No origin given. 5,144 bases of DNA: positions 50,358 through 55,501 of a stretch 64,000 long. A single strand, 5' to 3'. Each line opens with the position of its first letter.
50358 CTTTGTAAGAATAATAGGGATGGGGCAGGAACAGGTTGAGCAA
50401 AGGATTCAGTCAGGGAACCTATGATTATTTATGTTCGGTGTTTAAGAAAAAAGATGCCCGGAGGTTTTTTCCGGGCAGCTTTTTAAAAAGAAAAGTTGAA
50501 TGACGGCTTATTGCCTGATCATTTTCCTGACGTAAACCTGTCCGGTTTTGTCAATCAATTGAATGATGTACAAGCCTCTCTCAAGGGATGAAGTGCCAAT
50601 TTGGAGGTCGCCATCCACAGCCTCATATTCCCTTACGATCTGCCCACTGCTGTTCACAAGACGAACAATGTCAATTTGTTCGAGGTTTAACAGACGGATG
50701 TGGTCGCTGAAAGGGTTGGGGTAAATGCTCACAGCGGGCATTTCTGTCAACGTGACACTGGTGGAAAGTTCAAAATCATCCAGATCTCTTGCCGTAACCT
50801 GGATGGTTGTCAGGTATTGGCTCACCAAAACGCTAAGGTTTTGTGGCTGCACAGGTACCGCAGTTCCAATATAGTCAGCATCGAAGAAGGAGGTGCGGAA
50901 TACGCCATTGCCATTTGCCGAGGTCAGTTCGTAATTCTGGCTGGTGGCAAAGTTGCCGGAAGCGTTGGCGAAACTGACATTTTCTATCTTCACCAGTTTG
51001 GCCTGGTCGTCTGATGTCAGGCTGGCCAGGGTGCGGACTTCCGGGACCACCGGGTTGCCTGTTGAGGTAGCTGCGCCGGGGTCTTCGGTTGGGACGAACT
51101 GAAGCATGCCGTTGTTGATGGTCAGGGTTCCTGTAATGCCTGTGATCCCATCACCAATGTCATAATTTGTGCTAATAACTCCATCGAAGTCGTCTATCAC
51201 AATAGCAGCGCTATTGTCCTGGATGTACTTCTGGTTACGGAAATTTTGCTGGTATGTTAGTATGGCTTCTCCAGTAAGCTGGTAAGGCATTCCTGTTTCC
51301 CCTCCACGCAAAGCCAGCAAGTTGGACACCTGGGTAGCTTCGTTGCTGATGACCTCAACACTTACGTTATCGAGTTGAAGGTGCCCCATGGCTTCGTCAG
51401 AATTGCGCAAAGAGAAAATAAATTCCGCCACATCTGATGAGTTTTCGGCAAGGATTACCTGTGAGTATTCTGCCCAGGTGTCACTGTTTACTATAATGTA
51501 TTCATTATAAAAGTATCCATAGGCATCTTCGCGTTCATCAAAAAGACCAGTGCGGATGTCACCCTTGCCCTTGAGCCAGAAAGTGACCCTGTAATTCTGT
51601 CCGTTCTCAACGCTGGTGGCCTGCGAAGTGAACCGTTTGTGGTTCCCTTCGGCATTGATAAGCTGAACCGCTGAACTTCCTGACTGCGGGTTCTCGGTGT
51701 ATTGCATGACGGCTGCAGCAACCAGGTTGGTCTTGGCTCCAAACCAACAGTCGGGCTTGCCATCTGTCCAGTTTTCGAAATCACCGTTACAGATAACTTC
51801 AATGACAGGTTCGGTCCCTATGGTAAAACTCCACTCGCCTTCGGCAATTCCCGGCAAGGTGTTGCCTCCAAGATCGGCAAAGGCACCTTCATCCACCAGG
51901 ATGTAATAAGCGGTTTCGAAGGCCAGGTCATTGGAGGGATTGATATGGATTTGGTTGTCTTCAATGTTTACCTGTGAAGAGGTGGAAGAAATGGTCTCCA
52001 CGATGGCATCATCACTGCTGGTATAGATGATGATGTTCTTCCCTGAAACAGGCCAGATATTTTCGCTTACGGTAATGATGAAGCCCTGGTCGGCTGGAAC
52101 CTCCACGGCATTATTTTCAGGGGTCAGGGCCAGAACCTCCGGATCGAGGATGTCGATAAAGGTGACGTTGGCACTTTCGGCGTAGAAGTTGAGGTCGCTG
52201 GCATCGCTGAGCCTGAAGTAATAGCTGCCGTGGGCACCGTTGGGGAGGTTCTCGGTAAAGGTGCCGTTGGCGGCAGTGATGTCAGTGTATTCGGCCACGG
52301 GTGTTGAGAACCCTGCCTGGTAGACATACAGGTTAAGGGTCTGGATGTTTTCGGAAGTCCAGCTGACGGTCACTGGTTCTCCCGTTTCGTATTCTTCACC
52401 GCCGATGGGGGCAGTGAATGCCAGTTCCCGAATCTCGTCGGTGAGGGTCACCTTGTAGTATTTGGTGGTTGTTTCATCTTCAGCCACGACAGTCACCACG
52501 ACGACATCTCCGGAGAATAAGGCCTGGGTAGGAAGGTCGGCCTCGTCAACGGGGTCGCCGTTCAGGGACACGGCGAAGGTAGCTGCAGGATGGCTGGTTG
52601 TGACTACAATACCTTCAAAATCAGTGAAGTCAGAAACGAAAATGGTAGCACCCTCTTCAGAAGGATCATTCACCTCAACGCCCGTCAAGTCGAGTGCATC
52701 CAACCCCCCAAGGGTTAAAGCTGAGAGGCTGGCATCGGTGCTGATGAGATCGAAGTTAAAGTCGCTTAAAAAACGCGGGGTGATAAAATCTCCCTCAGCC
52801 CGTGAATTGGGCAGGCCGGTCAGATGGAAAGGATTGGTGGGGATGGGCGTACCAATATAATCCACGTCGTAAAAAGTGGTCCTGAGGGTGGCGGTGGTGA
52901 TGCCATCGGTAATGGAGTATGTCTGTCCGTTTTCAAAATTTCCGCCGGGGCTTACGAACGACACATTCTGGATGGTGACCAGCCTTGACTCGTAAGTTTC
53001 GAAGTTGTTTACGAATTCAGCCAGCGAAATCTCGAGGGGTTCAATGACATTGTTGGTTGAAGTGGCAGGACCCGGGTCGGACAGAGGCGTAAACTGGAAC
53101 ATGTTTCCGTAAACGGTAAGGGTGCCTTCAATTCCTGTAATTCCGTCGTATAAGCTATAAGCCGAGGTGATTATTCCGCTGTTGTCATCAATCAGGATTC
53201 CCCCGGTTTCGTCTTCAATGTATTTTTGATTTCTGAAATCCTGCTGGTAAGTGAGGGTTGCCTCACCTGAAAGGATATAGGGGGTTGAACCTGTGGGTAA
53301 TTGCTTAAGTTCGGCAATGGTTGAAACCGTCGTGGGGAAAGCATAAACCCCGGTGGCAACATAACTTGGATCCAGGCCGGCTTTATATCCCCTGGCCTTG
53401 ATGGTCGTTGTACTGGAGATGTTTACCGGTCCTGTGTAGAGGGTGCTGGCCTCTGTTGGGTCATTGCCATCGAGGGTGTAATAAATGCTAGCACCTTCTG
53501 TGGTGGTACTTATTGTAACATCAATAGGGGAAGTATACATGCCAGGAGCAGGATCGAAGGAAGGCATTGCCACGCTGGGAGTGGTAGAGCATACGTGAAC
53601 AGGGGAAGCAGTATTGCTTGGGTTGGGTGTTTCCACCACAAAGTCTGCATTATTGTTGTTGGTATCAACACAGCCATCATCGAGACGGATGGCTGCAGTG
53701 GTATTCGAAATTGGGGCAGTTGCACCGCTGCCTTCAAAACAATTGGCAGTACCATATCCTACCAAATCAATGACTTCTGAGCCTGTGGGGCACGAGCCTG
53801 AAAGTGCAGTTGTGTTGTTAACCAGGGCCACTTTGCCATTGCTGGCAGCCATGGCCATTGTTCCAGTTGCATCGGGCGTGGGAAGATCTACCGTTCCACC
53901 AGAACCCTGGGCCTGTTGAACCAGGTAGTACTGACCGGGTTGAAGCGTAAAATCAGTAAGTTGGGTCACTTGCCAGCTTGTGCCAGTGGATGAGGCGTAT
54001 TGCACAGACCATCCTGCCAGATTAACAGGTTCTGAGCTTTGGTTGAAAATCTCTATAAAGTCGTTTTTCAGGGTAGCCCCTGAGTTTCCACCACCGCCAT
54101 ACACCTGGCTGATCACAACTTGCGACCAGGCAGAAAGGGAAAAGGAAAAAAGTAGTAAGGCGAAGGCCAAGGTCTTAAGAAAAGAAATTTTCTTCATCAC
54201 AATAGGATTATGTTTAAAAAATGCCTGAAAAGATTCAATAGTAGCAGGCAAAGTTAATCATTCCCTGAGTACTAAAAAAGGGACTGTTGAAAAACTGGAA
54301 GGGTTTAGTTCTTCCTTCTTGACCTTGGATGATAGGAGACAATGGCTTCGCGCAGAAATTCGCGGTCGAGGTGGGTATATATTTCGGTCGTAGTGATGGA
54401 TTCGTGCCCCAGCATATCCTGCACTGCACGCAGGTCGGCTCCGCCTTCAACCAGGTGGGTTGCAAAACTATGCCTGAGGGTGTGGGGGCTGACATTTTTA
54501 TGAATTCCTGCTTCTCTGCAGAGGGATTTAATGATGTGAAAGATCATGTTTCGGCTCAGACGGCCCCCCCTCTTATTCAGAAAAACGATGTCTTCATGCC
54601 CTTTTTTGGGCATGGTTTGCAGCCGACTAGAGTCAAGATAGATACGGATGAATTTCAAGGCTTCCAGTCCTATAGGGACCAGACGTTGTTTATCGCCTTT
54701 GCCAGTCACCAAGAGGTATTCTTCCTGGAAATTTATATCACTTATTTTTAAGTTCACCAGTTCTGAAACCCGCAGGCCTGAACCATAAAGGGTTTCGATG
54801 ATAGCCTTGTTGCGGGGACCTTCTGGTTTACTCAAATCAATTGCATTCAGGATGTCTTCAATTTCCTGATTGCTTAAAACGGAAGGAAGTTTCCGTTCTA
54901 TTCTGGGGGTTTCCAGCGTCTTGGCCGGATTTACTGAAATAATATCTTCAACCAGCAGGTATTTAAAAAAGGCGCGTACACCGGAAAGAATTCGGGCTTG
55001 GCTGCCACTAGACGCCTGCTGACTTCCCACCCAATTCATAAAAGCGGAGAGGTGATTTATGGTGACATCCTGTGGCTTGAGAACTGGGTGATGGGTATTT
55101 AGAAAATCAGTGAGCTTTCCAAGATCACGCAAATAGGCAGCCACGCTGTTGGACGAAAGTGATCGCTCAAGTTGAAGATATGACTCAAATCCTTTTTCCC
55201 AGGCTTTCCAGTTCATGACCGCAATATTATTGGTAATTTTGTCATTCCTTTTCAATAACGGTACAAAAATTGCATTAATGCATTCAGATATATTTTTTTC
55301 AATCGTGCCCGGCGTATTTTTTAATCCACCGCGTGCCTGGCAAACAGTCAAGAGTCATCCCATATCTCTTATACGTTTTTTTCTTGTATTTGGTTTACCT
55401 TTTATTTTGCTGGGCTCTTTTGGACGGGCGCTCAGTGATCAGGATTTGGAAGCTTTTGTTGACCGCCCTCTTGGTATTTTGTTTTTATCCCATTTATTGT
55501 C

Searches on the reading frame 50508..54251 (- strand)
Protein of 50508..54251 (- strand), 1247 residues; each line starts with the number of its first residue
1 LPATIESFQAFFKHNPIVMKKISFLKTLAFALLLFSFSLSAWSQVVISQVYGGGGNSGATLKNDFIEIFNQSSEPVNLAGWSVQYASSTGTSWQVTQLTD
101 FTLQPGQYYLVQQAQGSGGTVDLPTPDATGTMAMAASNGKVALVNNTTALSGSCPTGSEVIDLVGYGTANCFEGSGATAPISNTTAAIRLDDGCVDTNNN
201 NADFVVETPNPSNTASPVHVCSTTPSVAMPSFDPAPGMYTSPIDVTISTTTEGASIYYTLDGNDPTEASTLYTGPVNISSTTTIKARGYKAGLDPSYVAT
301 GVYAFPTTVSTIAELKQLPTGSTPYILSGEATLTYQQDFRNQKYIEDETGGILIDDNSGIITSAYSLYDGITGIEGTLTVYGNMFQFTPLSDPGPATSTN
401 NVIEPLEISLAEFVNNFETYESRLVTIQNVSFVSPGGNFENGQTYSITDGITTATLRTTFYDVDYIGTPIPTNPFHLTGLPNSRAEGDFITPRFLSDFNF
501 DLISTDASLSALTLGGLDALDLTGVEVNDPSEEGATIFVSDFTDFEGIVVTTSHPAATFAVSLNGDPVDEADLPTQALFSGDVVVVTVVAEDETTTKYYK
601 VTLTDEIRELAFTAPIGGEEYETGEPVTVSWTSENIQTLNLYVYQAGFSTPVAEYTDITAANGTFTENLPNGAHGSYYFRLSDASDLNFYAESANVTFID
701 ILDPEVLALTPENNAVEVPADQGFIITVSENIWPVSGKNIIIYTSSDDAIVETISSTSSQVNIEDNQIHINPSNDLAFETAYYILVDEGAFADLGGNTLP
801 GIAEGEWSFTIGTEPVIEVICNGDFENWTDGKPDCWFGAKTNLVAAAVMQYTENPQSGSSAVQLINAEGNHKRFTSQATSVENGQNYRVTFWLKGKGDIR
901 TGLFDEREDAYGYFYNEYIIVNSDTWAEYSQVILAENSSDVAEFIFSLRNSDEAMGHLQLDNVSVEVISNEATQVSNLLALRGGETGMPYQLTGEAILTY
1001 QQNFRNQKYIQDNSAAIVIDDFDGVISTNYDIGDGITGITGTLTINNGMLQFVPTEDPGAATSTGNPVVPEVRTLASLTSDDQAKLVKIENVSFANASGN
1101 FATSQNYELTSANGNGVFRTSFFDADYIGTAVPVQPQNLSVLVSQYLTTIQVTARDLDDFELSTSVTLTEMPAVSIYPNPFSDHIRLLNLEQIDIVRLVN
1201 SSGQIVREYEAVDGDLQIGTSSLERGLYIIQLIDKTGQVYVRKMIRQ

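Call 90: search_protein_families(library=pfam, proteins=[window:50508-54251:-], max_evalue=0.0001)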
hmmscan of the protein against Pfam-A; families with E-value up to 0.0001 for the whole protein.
window:50508-54251:- (1247 aa): 7 families
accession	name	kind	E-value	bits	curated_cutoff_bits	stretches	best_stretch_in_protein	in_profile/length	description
PF13290.12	CHB_HEX_C_1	-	1e-20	73.9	22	1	234-300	1-67/67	Chitobiase/beta-hexosaminidase C-terminal domain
PF18942.5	DUF5689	-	5.5e-17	62.8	28.6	1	1001-1159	38-216/217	Family of unknown function (DUF5689)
PF13287.12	Fn3_assoc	-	1.7e-16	60.5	23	1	245-303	1-59/59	Fn3 associated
PF00932.25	LTD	-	1.8e-16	60.9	34.3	1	42-167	5-108/109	Lamin Tail Domain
PF13205.12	Big_5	-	6.3e-13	49.8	23.6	1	703-810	4-104/105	Bacterial Ig-like domain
PF18962.6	Por_Secre_tail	-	2.2e-08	34.7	27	1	1176-1245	1-74/75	Secretion system C-terminal sorting domain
PF02018.23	CBM_4_9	-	1.2e-06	29.4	25.9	1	819-949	3-132/136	Carbohydrate binding domain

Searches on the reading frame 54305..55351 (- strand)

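Call 90: search_protein_families(library=pfam, proteins=[window:54305-55351:-], max_evalue=0.0001)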
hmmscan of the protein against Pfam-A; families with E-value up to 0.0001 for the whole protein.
window:54305-55351:- (348 aa): 4 families
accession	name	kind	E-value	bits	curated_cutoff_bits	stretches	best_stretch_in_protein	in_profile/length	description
PF00589.27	Phage_integrase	-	5.5e-51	173.2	27.1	1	158-330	2-170/172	Phage integrase family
PF02899.23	Phage_int_SAM_1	-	7.8e-16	58.6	22.3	1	54-134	3-81/83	Phage integrase, N-terminal SAM-like domain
PF13495.12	Phage_int_SAM_4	-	2.2e-07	31.6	27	1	55-137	5-83/85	Phage integrase, N-terminal SAM-like domain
PF13102.12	Phage_int_SAM_5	-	6.3e-06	26.9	22.3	0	79-143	31-93/98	Phage integrase SAM-like domain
